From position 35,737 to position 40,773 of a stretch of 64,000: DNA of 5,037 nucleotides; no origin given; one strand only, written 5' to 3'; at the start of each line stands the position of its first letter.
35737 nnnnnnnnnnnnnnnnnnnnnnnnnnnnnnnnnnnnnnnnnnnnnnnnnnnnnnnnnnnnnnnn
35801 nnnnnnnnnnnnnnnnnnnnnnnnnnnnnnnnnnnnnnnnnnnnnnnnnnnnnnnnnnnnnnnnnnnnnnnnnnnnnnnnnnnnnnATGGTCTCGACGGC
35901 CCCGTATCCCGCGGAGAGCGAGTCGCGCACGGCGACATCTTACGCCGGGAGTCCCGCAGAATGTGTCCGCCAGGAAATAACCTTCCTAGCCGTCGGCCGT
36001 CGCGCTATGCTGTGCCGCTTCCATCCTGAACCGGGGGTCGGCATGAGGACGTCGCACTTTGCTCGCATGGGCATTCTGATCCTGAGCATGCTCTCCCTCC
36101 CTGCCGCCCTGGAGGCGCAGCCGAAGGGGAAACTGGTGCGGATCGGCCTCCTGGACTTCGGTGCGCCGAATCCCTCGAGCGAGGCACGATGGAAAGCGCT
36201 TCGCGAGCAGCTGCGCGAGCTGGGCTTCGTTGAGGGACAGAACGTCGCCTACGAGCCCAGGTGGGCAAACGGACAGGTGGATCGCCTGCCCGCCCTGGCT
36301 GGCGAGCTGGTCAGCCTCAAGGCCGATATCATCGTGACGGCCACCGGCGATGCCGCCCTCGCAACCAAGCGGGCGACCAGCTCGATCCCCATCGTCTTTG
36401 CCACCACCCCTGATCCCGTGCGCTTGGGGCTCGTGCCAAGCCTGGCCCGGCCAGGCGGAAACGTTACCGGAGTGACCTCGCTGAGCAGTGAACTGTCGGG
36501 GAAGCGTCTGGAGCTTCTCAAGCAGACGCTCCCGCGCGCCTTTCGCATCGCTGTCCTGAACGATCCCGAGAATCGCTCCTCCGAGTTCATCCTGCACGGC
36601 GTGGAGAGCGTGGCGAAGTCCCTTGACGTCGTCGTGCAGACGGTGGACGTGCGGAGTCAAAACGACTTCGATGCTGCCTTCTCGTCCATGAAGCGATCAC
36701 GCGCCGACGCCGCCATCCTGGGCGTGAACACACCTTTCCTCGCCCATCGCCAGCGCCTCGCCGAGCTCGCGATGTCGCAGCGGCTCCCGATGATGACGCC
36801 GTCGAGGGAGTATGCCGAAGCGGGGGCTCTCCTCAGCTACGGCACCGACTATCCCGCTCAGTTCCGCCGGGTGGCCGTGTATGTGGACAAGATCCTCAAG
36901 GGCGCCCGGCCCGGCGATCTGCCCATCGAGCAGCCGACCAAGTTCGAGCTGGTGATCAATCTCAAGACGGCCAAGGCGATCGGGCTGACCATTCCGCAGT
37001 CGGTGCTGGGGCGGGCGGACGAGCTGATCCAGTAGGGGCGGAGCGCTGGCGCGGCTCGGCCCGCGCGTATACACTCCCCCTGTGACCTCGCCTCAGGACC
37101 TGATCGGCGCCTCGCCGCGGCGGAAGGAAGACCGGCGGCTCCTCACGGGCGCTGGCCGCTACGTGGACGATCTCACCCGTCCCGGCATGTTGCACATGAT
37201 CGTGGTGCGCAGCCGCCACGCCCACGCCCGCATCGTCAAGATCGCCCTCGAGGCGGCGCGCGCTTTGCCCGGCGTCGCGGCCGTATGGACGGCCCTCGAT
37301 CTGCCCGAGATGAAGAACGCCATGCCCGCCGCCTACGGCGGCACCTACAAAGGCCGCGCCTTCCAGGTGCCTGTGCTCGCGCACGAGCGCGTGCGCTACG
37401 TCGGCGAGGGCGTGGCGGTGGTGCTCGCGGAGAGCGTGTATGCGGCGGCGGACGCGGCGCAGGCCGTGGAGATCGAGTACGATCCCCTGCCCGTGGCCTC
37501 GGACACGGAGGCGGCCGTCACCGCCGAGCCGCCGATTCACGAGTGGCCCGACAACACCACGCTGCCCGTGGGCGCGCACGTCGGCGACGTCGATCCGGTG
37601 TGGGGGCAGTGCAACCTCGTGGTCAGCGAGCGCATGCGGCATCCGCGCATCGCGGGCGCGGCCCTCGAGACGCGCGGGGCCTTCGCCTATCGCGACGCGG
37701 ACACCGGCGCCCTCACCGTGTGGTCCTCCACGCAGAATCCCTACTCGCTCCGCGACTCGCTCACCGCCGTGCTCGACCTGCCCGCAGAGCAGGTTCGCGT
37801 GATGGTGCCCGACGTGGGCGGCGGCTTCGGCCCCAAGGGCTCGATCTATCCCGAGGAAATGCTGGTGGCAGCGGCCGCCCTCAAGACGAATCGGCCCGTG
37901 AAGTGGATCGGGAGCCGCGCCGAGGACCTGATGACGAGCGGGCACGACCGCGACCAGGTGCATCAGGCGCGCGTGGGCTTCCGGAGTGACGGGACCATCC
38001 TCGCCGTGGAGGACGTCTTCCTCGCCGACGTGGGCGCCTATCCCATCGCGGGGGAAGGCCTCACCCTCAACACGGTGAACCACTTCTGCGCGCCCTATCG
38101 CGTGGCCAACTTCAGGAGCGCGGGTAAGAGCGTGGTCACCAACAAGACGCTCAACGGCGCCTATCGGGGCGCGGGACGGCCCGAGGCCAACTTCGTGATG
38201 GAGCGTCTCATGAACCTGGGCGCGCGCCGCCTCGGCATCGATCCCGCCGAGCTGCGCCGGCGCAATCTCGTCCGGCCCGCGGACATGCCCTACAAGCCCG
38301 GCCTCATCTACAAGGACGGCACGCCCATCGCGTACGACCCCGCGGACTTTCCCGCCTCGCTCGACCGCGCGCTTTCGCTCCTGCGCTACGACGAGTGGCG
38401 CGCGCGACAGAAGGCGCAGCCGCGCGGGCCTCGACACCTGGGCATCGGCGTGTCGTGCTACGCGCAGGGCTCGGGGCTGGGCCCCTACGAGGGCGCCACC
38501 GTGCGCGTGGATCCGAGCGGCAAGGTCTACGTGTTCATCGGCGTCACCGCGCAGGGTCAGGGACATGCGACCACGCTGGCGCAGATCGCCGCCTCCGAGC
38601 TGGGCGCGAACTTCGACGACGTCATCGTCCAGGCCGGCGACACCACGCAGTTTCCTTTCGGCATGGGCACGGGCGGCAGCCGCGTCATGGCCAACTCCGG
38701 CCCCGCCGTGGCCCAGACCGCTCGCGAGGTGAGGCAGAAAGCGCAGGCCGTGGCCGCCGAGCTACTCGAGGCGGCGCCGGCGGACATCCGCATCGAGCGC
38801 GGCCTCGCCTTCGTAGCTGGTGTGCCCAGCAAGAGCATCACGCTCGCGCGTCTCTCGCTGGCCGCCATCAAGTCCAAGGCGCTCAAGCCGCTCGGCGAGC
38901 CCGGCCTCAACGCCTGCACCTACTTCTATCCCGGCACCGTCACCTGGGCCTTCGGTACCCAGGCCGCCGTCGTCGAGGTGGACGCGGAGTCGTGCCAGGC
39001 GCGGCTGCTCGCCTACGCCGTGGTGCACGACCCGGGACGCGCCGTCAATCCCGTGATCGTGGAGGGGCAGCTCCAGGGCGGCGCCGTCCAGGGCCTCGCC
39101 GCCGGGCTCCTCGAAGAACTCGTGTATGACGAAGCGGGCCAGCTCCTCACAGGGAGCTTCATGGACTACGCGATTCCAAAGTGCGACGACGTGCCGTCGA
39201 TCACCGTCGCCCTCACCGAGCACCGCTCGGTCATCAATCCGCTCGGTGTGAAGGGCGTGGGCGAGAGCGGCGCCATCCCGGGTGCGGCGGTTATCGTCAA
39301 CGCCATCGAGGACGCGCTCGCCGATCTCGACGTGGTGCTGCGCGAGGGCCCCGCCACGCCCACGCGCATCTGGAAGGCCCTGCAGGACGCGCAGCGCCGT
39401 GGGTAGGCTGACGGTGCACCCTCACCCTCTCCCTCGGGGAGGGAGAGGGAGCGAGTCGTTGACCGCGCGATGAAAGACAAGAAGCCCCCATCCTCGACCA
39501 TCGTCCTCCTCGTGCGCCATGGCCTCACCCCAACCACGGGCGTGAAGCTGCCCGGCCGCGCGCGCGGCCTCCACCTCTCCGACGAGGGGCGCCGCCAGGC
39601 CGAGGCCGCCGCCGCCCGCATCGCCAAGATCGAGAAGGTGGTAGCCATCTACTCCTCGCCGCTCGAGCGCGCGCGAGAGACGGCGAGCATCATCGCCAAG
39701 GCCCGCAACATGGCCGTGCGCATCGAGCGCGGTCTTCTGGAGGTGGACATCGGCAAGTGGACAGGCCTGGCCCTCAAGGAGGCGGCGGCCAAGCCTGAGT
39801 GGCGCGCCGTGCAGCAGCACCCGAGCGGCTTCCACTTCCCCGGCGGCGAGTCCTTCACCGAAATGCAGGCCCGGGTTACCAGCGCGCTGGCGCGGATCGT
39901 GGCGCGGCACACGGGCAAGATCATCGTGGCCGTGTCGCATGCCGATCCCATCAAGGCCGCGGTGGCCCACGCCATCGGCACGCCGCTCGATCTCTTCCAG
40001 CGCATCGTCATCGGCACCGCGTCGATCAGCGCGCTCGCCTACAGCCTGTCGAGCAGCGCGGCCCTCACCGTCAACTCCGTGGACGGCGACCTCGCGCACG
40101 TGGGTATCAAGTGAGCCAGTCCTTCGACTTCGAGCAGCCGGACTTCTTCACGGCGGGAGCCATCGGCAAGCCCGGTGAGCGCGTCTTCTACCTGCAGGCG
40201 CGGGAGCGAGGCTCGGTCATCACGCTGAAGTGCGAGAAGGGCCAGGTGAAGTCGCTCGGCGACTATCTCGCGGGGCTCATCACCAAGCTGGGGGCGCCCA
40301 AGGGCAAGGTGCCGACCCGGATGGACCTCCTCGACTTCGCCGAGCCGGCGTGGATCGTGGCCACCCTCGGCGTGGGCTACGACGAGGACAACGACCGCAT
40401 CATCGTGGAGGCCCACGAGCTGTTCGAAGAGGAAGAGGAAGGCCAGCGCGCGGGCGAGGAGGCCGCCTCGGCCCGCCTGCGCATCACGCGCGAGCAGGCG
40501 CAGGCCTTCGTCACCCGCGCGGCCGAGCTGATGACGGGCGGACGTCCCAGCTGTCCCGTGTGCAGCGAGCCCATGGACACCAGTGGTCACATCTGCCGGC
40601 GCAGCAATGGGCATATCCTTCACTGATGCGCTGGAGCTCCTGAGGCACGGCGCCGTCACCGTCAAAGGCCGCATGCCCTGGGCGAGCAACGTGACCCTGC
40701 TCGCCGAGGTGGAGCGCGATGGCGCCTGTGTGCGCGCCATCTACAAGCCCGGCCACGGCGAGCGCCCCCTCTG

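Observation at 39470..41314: Complete histidine-phosphatase / DUF3090 / SCO1664-like (PI-kinase-fold) trio with overlapping reading frames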

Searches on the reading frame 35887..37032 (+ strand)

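Call 10: search_protein_families(library=pfam, proteins=[window:35887-37032:+], max_evalue=0.001)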
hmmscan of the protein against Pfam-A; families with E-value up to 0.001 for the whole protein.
window:35887-37032:+ (382 aa): 1 family
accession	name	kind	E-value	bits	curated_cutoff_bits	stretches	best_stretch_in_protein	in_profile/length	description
PF04392.18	ABC_sub_bind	-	2.4e-47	162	25.9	1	96-380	11-292/293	ABC transporter substrate binding protein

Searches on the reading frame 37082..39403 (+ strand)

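Call 10: search_protein_families(library=pfam, proteins=[window:37082-39403:+], max_evalue=0.001)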
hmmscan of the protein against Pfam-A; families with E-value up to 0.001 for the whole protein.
window:37082-39403:+ (774 aa): 3 families
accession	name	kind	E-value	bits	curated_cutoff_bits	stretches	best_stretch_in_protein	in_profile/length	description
PF20256.3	MoCoBD_2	-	8.3e-79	265.5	27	1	430-705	2-283/283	Molybdopterin cofactor-binding domain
PF02738.23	MoCoBD_1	-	1.4e-78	263.8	27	1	153-396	2-244/244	Molybdopterin cofactor-binding domain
PF01315.27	Ald_Xan_dh_C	-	1.5e-28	99.8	31.3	1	22-137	1-110/110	Aldehyde oxidase and xanthine dehydrogenase, a/b hammerhead domain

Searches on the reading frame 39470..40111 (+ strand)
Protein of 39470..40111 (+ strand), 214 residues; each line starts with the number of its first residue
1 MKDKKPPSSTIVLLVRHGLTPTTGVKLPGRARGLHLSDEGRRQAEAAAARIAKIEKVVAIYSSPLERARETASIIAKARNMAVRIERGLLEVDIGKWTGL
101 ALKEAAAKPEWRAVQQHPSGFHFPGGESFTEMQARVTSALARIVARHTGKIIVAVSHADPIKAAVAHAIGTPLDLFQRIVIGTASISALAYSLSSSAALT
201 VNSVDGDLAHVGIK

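Call 3: search_protein_families(library=pfam, proteins=[window:39470-40111:+], max_evalue=0.01)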
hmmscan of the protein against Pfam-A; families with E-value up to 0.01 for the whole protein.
window:39470-40111:+ (214 aa): 1 family
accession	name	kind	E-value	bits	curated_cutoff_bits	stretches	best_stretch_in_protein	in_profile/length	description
PF00300.27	His_Phos_1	-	9.4e-50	169.4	21.7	1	12-201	1-191/194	Histidine phosphatase superfamily (branch 1)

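Call 4: search_protein_families(library=ncbifam, proteins=[window:39470-40111:+], max_evalue=0.01)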
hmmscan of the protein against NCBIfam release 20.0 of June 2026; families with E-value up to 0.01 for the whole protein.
window:39470-40111:+ (214 aa): 13 families
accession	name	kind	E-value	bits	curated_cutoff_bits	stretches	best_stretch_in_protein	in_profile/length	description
TIGR03848.1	MSMEG_4193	subfamily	7.7e-58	195.3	203.85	1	12-208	2-203/204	MSMEG_4193 family putative phosphomutase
NF005567.0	PRK07238.1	equivalog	8.4e-41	140.5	326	1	8-195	176-364/378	bifunctional RNase H/acid phosphatase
TIGR03162.1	ribazole_cobC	equivalog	8.9e-32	109.9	162.9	1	12-188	1-175/176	alpha-ribazole phosphatase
NF045917.1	PhserinePhPspA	equivalog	6.2e-29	101.2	350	1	35-191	27-184/211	phosphoserine phosphatase PspA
NF038349.1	dPGM_arch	equivalog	5e-24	85.3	225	1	12-194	1-174/194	2,3-diphosphoglycerate-dependent phosphoglycerate mutase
NF002901.0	PRK03482.1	equivalog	1e-17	64.5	261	1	12-211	4-205/215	2,3-diphosphoglycerate-dependent phosphoglycerate mutase GpmB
NF009993.0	PRK13462.1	equivalog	5.2e-16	58.9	226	1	12-191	8-181/203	acid phosphatase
NF009994.0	PRK13463.1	equivalog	5.9e-16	58.9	277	1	10-189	3-184/203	phosphoserine phosphatase 1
NF011580.0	PRK15004.1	equivalog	3.3e-13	50.1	250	1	13-188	4-180/203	adenosylcobalamin/alpha-ribazole phosphatase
NF002339.0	PRK01295.1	equivalog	3.6e-08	33.1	316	1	10-164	3-165/206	2,3-bisphosphoglycerate-dependent phosphoglycerate mutase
TIGR00249.1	sixA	equivalog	2.6e-05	24.1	74.5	1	13-84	4-73/154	phosphohistidine phosphatase SixA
NF052459.1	OxoGTPPhMutT1Mycb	equivalog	0.00066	18.9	475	1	4-91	127-212/292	8-oxo-(d)GTP phosphatase MutT1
TIGR01258.1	pgm_1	subfamily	0.001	18.5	81.7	1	12-108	3-103/245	2,3-bisphosphoglycerate-dependent phosphoglycerate mutase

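Call 25: search_solved_structures(query=window:39470-40111:+, max_evalue=1e-10)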
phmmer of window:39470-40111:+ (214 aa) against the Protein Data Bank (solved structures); distinct sequences matched with E-value up to 1e-10: 6.
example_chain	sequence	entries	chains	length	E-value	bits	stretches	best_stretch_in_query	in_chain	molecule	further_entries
4ij5_A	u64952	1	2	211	2.2e-21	79.8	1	13-190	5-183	Phosphoserine phosphatase 1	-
4ij6_A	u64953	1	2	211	7.5e-21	78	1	29-190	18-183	Phosphoserine phosphatase 1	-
1h2e_A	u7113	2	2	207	5e-14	55.8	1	10-177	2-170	PHOSPHATASE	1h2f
1ebb_A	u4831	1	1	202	5.1e-14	55.7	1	10-177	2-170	PHOSPHATASE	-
3hjg_A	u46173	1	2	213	1.7e-11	47.5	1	14-208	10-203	Putative alpha-ribazole-5'-phosphate phosphatase CobC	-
2a6p_A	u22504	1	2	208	9.3e-11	45.1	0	12-191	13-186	POSSIBLE PHOSPHOGLYCERATE MUTASE GPM2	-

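Call 86: search_protein_families(library=padloc, proteins=[window:39470-40111:+], max_evalue=0.01)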
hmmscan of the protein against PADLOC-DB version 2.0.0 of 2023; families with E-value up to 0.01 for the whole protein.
window:39470-40111:+ (214 aa): 0 families

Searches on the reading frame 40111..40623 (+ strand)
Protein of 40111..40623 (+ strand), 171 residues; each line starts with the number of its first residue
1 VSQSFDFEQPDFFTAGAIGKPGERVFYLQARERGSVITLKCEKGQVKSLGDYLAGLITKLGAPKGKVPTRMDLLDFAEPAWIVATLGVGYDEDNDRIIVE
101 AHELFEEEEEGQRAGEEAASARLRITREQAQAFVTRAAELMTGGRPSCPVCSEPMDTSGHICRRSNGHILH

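Call 3: search_protein_families(library=pfam, proteins=[window:40111-40623:+], max_evalue=0.01)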
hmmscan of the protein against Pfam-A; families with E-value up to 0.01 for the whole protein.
window:40111-40623:+ (171 aa): 1 family
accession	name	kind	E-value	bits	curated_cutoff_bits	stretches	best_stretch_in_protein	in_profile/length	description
PF11290.13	DUF3090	-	6.4e-43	147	27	1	5-162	1-170/170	Protein of unknown function (DUF3090)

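Call 4: search_protein_families(library=ncbifam, proteins=[window:40111-40623:+], max_evalue=0.01)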
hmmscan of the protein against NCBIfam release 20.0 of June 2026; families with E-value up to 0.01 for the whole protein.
window:40111-40623:+ (171 aa): 1 family
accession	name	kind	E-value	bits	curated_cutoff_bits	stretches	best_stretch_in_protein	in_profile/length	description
TIGR03847.1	TIGR03847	subfamily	5.4e-44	150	117.25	1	4-166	2-177/177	conserved hypothetical protein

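Call 23: search_solved_structures(query=window:40111-40623:+, max_evalue=1)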
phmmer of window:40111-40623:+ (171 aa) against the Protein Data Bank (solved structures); distinct sequences matched with E-value up to 1: 0.

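Call 70: predict_structure(alignment_id=A2)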
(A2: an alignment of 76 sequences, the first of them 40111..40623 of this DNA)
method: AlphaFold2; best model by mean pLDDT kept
length: 171 residues; sequences in the alignment: 76
mean_pLDDT: 91.8   pTM: 0.83
mean pLDDT of the five models: 91.8, 91.4, 91.0, 90.6, 90.4
residues with pLDDT >= 90: 125; 70-90: 41; 50-70: 4; < 50: 1
segments of 3 or more residues with pLDDT < 50: none
pLDDT, mean of each block of 10 residues (from residue 1): 96 96 95 97 98 98 95 91 98 98 88 86 98 97 83 78 72 48
secondary structure, 60 per line:
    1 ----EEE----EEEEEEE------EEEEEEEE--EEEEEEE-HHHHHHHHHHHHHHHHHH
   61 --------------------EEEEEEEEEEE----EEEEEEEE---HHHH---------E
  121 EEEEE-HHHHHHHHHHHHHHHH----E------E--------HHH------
elements in order: E5-7 E12-18 E25-32 E35-41 H43-60 E81-91 E96-103 H107-110 E120-125 H127-142

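Call 74: fold_search(model_id=the predicted structure, library=pdb)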
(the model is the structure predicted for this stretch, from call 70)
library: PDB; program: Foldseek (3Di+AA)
matches with E <= 10: 868; with E <= 0.001: 0
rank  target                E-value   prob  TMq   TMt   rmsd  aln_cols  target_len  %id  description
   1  3k44_B                9.8e-03  0.99  0.42  0.50   9.4       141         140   11  Crystal Structure of Drosophila melanogaster Pur-alpha (released 2009-10-27)
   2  8chu_B                1.4e-02  0.97  0.40  0.47  13.6       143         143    9  Crystal structure of human PURA repeat I-II K97E mutant (released 2024-02-21)
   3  8chv_B                1.4e-02  0.80  0.33  0.37  14.6       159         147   11  Crystal structure of human PURA (fragment Glu57-Glu212, PUR repeat I and II) R140P mutant (released 2024-02-21)
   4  8cht_D                1.8e-02  0.69  0.30  0.34  15.2       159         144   10  Crystal structure of human PURA (fragment Glu57-Glu212, PUR repeat I and II) (released 2024-02-21)
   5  3f6g_B                4.9e-02  0.16  0.18  0.23  15.6       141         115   11  Crystal structure of the regulatory domain of LiCMS in complexed with isoleucine - type II (released 2009-04-21)
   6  9kbz_A                5.5e-02  0.14  0.17  0.03  39.8       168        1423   13  Cryo-EM structure of DCL4-DRB4CTD-dsRNA complex (released 2026-02-18)
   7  5gw0_A                1.4e-01  0.21  0.20  0.20   8.6        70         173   10  Crystal structure of SNX16 PX-Coiled coil (released 2017-09-13)
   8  5ztm_B                1.7e-01  0.08  0.15  0.15  23.4       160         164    9  Crystal structure of MLE dsRBDs in complex with roX2 (R2H1) (released 2019-03-06)
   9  5njl                  1.8e-01  0.21  0.20  0.12  19.2       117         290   13  Cwp2 from Clostridium difficile (released 2017-07-05)
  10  5dv7_C                2.3e-01  0.08  0.16  0.19  22.1       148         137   14  Crystal Structure of NF90 tandem dsRBDs with dsRNA (released 2016-01-13)
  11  3taz_B                2.8e-01  0.10  0.14  0.07   8.1        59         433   12  Crystal structure of NurA bound to dAMP and manganese (released 2011-11-23)
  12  4xa4_B                2.9e-01  0.07  0.15  0.14  14.0       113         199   12  Crystal Structure of the coiled-coil surrounding Skip 3 of MYH7 (released 2015-07-01)
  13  5ztm_A                3.1e-01  0.08  0.17  0.18  24.8       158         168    9  Crystal structure of MLE dsRBDs in complex with roX2 (R2H1) (released 2019-03-06)
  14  5ino_A                3.3e-01  0.15  0.14  0.10  10.7        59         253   12  Human Tdp2 reaction product (5'-phosphorylated DNA)-Mg2+ complex (released 2016-04-27)
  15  2gpi                  3.3e-01  0.14  0.16  0.27   7.2        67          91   16  Crystal structure of a protein of unknown function from duf1488 family (shew_3726) from shewanella loihica pv-4 at 1.60  (released 2006-06-13)
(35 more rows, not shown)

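Call 75: search_protein_families(library=pfam, alignment_id=A2, max_evalue=10)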
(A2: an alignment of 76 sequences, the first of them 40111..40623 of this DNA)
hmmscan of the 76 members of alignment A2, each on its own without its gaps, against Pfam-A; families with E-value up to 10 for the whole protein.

A. member 1, window:40111-40623:+ (171 aa): 4 families
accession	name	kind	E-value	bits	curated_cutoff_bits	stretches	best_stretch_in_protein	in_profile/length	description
PF11290.13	DUF3090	-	6.4e-43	147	27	1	5-162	1-170/170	Protein of unknown function (DUF3090)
PF04423.19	Rad50_zn_hook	-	0.061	13.6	24.3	1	133-157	8-31/52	Rad50 zinc hook motif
PF21362.3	Sina_RING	-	0.14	12.8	29.3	1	148-169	1-20/35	E3 ubiquitin-protein ligase sina/sinah, RING finger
PF18912.6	DZR_2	-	0.15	12.3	27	1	146-163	8-25/56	Double zinc ribbon domain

B. families by the number of members that match (of 76 scanned): 47 families (the first 25 are shown)
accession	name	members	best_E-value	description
PF11290.13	DUF3090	76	3.3e-50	Protein of unknown function (DUF3090)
PF04423.19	Rad50_zn_hook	15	6.6e-05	Rad50 zinc hook motif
PF24460.1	DUF7575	11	0.0045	Domain of unknown function (DUF7575)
PF18912.6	DZR_2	11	0.042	Double zinc ribbon domain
PF17269.7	DUF5335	4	0.0022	Family of unknown function (DUF5335)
PF09394.16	Inhibitor_I42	4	0.036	Chagasin family peptidase inhibitor I42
PF18923.6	DUF5673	3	0.018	Domain of unknown function (DUF5673)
PF12773.13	DZR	3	0.054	Double zinc ribbon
PF13248.11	Zn_ribbon_3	3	0.24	zinc-ribbon domain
PF08990.16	Docking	2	0.036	Erythronolide synthase docking domain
PF18787.7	CRM1_repeat_3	2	0.042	CRM1 / Exportin repeat 3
PF24461.1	DUF7576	2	0.046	Family of unknown function (DUF7576)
PF14169.11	YdjO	2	0.063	Cold-inducible protein YdjO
PF21362.3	Sina_RING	2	0.14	E3 ubiquitin-protein ligase sina/sinah, RING finger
PF23378.1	DUF7095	1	0.00038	Family of unknown function (DUF7095)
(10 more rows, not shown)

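Call 86: search_protein_families(library=padloc, proteins=[window:40111-40623:+], max_evalue=0.01)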
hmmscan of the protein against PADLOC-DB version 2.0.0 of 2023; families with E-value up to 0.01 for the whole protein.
window:40111-40623:+ (171 aa): 0 families
